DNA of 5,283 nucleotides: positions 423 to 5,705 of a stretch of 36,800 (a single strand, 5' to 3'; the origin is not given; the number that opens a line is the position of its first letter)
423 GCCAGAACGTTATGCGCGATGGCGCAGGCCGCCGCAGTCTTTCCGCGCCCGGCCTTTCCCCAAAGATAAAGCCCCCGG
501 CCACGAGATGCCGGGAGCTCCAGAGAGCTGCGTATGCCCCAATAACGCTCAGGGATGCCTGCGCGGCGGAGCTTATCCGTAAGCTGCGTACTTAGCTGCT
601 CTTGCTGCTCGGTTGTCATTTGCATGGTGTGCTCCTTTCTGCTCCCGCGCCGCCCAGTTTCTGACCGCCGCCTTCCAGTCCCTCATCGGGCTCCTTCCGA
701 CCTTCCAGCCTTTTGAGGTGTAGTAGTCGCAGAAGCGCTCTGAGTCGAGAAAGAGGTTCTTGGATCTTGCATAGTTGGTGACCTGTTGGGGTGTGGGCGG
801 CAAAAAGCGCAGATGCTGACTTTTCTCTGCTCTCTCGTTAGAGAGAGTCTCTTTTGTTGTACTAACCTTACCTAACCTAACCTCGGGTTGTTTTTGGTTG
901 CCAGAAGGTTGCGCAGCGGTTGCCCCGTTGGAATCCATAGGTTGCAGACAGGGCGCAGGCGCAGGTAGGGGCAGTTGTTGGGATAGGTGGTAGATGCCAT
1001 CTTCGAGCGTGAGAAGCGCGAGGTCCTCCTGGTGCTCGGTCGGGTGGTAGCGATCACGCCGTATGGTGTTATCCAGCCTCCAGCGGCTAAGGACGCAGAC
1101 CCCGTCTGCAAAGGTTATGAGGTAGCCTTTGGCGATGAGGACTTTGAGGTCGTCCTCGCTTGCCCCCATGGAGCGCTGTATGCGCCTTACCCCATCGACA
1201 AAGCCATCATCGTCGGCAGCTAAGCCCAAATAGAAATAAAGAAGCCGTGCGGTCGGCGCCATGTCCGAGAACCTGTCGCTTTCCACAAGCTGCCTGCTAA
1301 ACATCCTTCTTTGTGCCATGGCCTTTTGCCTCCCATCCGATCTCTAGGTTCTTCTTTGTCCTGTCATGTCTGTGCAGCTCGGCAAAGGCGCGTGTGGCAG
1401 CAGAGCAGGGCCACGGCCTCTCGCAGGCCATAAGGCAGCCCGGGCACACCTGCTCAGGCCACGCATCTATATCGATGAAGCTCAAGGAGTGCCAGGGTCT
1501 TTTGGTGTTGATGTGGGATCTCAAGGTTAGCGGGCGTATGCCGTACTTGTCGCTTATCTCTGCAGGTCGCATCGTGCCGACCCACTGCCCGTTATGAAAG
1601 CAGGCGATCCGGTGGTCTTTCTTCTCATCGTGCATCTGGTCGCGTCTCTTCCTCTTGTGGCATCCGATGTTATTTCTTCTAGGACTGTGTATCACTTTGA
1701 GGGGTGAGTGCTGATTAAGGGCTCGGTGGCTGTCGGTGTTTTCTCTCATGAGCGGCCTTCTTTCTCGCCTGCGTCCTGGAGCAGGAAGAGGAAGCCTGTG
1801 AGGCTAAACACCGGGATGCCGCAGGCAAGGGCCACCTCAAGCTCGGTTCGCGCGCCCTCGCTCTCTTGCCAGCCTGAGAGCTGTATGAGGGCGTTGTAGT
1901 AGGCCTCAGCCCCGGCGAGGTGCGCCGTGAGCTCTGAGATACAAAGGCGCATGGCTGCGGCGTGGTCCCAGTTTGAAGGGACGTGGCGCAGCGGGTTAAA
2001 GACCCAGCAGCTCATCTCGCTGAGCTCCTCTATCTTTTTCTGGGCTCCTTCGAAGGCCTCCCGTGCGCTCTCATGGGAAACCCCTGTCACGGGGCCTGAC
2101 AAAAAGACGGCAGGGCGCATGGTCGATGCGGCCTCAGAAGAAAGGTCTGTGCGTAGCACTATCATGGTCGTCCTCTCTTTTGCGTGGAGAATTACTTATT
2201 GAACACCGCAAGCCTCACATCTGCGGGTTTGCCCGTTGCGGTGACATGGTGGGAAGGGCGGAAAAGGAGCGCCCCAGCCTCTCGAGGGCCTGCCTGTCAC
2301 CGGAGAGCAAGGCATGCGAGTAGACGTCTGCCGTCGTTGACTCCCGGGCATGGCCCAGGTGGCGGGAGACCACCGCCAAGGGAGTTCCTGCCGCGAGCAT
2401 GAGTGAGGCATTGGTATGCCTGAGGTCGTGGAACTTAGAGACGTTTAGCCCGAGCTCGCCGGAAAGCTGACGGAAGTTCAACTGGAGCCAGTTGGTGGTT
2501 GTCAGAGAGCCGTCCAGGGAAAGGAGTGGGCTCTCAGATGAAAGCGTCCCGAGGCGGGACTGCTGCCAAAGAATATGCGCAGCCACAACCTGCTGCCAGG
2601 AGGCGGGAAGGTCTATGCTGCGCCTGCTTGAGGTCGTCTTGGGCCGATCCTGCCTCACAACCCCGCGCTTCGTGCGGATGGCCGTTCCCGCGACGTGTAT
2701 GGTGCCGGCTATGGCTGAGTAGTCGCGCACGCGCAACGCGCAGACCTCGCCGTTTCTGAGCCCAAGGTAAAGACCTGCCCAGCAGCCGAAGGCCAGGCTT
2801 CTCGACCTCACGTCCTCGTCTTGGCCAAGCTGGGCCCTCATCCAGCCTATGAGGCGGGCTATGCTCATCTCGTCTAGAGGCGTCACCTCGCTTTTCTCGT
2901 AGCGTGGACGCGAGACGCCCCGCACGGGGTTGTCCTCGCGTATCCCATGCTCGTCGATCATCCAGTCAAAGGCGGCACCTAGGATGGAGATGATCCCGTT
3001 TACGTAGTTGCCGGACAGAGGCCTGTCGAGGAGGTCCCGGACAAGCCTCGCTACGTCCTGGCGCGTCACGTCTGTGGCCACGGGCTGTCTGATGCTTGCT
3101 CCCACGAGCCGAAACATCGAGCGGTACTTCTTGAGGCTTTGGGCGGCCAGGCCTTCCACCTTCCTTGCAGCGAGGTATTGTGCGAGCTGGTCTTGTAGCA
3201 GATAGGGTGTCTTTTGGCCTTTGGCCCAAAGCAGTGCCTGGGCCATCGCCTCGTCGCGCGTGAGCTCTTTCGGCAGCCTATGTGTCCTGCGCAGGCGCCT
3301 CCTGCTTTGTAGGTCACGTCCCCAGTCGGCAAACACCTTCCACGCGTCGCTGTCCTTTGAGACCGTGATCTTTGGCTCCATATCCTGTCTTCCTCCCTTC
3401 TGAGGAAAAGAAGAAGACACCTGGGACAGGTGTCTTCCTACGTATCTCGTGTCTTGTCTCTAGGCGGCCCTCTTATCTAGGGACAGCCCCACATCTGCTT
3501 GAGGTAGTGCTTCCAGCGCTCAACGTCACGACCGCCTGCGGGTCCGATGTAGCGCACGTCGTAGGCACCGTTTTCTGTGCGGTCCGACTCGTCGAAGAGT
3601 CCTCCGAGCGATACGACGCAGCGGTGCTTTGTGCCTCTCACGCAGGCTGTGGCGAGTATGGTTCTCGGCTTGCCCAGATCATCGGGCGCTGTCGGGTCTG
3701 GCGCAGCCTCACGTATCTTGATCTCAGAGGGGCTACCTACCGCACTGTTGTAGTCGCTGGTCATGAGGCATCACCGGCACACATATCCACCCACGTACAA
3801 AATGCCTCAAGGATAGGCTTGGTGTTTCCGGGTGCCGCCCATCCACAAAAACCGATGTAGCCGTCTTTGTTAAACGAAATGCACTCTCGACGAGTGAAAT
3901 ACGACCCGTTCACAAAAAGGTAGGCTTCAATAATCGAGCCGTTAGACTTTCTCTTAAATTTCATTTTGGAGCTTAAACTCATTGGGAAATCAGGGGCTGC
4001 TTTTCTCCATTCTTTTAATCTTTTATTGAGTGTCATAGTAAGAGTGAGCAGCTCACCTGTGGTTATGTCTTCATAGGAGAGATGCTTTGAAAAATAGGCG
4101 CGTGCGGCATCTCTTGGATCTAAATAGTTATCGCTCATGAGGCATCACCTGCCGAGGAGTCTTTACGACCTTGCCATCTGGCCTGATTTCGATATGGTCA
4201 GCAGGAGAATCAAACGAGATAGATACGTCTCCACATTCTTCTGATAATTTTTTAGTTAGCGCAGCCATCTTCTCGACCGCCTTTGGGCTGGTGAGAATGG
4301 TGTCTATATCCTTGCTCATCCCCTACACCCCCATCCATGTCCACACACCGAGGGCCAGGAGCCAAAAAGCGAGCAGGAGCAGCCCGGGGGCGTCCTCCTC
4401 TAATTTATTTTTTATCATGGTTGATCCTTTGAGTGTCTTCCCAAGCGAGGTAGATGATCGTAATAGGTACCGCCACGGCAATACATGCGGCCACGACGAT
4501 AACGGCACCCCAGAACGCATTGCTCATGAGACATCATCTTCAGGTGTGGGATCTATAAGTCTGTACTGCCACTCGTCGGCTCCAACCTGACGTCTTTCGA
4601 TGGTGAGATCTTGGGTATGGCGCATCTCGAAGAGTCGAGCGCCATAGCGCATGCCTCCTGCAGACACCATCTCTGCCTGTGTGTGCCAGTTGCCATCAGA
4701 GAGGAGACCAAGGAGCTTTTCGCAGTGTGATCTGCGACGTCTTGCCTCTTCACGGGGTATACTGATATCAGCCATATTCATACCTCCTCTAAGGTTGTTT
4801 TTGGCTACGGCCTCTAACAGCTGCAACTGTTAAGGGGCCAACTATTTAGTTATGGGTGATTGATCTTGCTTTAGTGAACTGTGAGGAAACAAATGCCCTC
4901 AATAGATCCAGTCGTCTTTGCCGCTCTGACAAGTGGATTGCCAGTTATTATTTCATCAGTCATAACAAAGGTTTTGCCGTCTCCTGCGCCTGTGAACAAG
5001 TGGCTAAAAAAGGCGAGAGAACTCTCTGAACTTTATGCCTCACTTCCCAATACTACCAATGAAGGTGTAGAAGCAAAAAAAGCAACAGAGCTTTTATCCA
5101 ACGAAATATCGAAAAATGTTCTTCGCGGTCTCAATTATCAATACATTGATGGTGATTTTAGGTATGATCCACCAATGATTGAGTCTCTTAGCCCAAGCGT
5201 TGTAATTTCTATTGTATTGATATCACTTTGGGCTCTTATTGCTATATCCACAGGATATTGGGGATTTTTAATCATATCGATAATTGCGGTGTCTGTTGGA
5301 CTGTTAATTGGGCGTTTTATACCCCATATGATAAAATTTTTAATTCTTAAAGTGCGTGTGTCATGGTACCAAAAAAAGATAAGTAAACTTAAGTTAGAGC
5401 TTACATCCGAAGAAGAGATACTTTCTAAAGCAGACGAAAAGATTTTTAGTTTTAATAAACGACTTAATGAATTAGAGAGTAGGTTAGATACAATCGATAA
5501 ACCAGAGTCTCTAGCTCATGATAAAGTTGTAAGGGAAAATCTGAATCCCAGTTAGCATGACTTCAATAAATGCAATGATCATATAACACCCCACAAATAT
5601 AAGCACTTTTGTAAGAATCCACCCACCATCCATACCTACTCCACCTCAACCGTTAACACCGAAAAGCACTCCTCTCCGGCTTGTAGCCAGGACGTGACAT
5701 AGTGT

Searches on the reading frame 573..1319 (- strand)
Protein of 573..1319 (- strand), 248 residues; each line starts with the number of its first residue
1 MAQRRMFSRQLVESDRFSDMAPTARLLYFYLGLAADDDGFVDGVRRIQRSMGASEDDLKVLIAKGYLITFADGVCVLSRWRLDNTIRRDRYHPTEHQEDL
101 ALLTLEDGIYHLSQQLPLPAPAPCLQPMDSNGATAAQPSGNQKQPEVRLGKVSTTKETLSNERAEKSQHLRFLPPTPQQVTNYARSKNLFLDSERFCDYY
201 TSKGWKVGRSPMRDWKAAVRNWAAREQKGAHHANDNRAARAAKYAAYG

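Call 33: search_protein_families(library=pfam, proteins=[window:573-1319:-], max_evalue=0.001)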
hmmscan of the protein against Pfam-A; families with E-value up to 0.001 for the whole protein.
window:573-1319:- (248 aa): 0 families

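Call 72: search_protein_families(library=phrogs, proteins=[window:573-1319:-], max_evalue=0.00001)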
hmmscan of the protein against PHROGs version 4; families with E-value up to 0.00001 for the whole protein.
window:573-1319:- (248 aa): 6 families
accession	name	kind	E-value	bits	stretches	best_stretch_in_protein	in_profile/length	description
phrog_5708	-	DNA, RNA and nucleotide metabolism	8.1e-51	174.5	1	1-170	1-155/263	DnaD-like helicase loader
phrog_8489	-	DNA, RNA and nucleotide metabolism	5.6e-50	172.1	1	1-231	1-248/296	DnaD-like helicase loader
phrog_15768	-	unknown function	6.8e-28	99.2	1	142-239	99-200/228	-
phrog_1163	-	unknown function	1.7e-22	81.4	1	1-216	8-225/273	-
phrog_28809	-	unknown function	2.7e-09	38.1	1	192-231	149-189/211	-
phrog_10469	-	DNA, RNA and nucleotide metabolism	1.5e-08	35.3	1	1-103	1-126/305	DnaD-like helicase loader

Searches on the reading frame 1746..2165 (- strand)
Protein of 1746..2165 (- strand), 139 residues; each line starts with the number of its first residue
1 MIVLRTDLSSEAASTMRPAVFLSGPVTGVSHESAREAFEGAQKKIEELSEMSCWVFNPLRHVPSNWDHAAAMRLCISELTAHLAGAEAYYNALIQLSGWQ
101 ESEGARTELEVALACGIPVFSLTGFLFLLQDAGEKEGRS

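Call 33: search_protein_families(library=pfam, proteins=[window:1746-2165:-], max_evalue=0.001)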
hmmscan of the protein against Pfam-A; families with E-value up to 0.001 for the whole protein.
window:1746-2165:- (139 aa): 2 families
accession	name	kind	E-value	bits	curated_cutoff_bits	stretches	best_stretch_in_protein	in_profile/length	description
PF14359.12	DUF4406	-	1.6e-13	51.3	22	1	19-119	2-89/91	Domain of unknown function (DUF4406)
PF09152.16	DUF1937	-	6.4e-05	24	23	1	20-121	3-113/116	Domain of unknown function (DUF1937)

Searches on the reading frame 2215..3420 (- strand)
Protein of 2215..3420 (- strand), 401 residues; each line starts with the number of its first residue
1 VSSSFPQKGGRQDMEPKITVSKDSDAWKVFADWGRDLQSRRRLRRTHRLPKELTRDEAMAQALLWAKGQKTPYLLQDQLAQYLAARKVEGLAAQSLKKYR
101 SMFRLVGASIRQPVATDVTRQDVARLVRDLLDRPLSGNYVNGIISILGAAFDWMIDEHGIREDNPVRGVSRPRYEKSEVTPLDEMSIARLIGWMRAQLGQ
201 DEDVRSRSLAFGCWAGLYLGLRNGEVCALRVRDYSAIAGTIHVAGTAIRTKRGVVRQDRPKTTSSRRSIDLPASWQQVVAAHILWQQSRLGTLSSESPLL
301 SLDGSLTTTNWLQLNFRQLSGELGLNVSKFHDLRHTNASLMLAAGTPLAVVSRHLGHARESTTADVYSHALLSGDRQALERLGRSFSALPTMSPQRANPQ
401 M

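Call 33: search_protein_families(library=pfam, proteins=[window:2215-3420:-], max_evalue=0.001)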
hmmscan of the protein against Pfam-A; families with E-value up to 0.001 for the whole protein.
window:2215-3420:- (401 aa): 2 families
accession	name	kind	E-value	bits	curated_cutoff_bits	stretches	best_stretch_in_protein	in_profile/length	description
PF00589.27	Phage_integrase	-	2.1e-14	54.1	27.1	1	217-370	32-168/172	Phage integrase family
PF24624.1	Int_N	-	7.5e-05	23.8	27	1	89-170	16-97/100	Phage integrase, N-terminal domain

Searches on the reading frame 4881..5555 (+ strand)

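Call 3: search_protein_families(library=pfam, proteins=[window:4881-5555:+], max_evalue=0.1)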
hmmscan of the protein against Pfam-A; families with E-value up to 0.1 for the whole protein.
window:4881-5555:+ (224 aa): 2 families
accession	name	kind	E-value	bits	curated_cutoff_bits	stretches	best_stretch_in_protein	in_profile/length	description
PF00038.26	Filament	-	0.02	14.9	40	1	161-210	192-241/313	Intermediate filament protein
PF05266.19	DUF724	-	0.051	13.9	38.4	1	149-210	93-154/188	Protein of unknown function (DUF724)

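Call 4: search_protein_families(library=padloc, proteins=[window:4881-5555:+], max_evalue=0.1)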
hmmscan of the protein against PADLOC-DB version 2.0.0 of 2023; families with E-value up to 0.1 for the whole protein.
window:4881-5555:+ (224 aa): 0 families

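Call 5: search_protein_families(library=phrogs, proteins=[window:4881-5555:+], max_evalue=0.1)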
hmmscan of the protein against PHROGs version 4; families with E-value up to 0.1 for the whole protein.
window:4881-5555:+ (224 aa): 3 families
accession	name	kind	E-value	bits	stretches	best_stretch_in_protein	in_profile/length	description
phrog_12015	-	unknown function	0.014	16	1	162-208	109-155/165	-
phrog_25692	-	unknown function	0.069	14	0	106-189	32-119/131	-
phrog_4780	-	unknown function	0.07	13.7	0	163-209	149-195/275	-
